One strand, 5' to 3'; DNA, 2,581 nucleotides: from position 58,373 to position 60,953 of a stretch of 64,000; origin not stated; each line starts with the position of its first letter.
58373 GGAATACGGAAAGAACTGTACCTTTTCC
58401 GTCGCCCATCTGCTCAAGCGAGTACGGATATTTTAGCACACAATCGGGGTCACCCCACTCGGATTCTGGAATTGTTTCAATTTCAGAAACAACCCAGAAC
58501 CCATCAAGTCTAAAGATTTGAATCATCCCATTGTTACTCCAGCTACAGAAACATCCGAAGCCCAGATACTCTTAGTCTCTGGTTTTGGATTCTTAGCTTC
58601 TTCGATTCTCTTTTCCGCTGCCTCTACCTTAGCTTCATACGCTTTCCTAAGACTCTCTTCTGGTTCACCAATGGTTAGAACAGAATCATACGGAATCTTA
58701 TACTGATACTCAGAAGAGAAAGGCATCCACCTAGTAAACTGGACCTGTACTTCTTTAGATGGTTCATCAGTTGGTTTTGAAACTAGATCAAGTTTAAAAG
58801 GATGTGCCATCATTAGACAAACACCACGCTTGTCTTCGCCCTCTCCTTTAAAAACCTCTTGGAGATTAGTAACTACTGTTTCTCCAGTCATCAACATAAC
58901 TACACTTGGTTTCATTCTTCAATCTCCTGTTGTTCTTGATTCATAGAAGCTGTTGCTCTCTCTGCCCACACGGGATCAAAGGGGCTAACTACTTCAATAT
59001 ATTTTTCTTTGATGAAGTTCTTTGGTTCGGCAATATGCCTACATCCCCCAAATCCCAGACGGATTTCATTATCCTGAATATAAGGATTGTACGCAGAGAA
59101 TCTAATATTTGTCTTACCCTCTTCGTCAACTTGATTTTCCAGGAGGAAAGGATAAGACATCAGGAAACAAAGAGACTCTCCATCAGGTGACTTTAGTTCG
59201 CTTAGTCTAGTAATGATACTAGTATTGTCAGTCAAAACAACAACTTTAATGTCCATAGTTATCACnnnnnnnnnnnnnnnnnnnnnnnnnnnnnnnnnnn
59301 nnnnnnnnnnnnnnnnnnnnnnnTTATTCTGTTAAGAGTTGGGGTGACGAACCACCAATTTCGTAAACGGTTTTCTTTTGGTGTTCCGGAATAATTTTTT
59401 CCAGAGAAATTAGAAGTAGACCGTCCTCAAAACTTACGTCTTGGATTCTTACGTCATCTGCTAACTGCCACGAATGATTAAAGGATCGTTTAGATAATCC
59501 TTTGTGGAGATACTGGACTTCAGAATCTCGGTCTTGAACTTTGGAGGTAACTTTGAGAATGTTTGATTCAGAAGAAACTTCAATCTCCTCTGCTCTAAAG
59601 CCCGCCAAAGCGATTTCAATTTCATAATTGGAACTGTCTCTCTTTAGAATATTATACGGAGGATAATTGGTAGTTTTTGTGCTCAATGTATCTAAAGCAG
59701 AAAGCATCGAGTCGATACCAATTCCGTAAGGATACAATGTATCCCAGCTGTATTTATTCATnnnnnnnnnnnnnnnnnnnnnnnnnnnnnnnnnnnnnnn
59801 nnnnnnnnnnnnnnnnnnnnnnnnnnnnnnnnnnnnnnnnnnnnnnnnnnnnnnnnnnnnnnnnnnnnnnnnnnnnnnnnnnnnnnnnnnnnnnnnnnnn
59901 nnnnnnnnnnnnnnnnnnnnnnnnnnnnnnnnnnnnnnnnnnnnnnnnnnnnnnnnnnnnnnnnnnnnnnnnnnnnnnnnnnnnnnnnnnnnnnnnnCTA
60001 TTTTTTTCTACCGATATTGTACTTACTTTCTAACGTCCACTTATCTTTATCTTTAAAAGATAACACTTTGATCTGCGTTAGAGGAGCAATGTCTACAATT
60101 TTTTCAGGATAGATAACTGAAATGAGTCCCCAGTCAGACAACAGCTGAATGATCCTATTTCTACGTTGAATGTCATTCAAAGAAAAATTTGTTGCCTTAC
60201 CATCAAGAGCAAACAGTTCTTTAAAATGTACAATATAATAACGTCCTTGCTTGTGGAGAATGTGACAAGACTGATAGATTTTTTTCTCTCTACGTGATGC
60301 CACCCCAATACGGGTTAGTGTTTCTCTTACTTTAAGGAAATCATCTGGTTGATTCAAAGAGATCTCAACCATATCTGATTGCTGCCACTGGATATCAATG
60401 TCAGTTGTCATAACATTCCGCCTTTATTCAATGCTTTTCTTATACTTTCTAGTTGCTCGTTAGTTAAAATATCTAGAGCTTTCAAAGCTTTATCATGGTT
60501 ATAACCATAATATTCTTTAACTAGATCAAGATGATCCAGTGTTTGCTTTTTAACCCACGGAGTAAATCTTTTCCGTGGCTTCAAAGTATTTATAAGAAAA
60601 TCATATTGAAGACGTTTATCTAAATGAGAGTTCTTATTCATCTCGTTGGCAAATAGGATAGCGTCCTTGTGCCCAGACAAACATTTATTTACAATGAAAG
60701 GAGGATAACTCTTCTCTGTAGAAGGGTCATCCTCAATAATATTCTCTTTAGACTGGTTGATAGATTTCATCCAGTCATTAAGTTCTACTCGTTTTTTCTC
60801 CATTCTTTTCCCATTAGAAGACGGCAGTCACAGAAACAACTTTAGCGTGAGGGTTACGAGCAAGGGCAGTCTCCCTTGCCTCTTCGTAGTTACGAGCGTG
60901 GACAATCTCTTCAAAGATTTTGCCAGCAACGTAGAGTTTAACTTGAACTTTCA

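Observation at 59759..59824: ROSE-type RNA thermometer on a phage small heat shock gene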

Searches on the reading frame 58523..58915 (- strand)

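Call 4: search_protein_families(library=pfam, proteins=[window:58523-58915:-], max_evalue=0.01)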
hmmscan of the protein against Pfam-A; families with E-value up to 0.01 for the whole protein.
window:58523-58915:- (130 aa): 2 families
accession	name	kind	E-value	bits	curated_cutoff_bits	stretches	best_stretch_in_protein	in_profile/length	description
PF20198.3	DUF6561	-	5.4e-06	26.8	27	1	4-95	4-81/84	Family of unknown function (DUF6561)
PF16243.10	Sm_like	-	0.00042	20.9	29.4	1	27-87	18-78/85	Sm_like domain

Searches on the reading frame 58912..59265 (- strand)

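Call 4: search_protein_families(library=pfam, proteins=[window:58912-59265:-], max_evalue=0.01)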
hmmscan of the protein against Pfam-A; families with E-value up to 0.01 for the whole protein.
window:58912-59265:- (117 aa): 1 family
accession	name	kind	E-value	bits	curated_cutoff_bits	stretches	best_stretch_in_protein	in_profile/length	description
PF20198.3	DUF6561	-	3.4e-06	27.4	27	1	4-93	1-83/84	Family of unknown function (DUF6561)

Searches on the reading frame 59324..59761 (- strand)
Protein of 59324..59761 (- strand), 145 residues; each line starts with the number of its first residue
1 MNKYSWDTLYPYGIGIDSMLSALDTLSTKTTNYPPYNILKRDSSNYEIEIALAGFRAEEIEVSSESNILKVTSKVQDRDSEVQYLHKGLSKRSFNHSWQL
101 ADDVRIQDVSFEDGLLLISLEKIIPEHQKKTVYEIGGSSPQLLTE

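Call 4: search_protein_families(library=pfam, proteins=[window:59324-59761:-], max_evalue=0.01)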
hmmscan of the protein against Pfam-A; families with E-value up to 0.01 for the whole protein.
window:59324-59761:- (145 aa): 1 family
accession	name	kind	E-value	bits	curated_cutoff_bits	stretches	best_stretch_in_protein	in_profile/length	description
PF00011.27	HSP20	-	2.4e-14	53.7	20.8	1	40-130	3-95/102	Hsp20/alpha crystallin family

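Call 9: find_related_loci(query=window:59327-59761:-, collection=viral_contigs, flank=1500)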
Query window:59327-59761:- (145 aa) in viral_contigs; peptide patterns used: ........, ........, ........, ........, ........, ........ (x = any residue, [..] = any of these).
600 stretches matched a pattern (row limit reached: there are more); 594 encode a relative of the query (tblastn E <= 1e-3); the best 80 are kept; 80 distinct loci.
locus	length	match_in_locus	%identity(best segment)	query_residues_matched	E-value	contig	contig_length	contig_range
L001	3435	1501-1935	100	1-145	4e-96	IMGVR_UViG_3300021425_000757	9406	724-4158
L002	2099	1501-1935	99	1-145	3e-97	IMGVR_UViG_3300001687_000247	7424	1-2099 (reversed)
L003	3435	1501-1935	99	1-145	4e-95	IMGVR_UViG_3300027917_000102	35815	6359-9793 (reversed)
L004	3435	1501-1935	94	1-145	9e-92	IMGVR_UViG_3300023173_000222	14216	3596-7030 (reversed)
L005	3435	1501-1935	94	1-145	9e-92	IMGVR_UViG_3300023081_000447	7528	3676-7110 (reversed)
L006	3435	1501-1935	94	1-145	9e-92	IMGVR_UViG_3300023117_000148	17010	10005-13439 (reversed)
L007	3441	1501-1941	69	2-145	3e-68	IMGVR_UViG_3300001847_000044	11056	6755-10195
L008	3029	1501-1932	68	2-145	2e-67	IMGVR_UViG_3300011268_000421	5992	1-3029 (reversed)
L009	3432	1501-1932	67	2-145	2e-66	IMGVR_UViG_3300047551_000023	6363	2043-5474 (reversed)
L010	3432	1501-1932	67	2-145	5e-66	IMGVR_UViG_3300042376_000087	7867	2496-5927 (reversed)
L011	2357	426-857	67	2-145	3e-66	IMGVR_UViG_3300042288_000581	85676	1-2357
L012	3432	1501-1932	67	2-145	5e-66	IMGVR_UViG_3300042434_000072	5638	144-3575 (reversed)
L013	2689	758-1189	67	2-145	4e-66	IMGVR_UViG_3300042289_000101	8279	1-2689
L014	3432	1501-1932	67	2-145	5e-66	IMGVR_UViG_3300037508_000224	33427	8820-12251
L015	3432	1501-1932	66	2-145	9e-66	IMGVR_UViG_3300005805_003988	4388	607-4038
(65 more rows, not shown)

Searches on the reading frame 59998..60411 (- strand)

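Call 4: search_protein_families(library=pfam, proteins=[window:59998-60411:-], max_evalue=0.01)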
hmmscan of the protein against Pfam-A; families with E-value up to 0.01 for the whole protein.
window:59998-60411:- (137 aa): 1 family
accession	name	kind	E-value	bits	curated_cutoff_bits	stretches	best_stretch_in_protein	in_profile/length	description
PF01818.22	Translat_reg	-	2e-44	150.9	25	1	14-134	1-122/122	Bacteriophage translational regulator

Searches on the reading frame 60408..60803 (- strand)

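Call 4: search_protein_families(library=pfam, proteins=[window:60408-60803:-], max_evalue=0.01)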
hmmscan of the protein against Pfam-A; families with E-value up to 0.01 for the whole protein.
window:60408-60803:- (131 aa): 1 family
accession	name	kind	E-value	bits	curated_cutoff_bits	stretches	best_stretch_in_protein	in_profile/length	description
PF16790.10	Phage_clamp_A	-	7.9e-11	43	27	1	15-116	8-119/144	Bacteriophage clamp loader A subunit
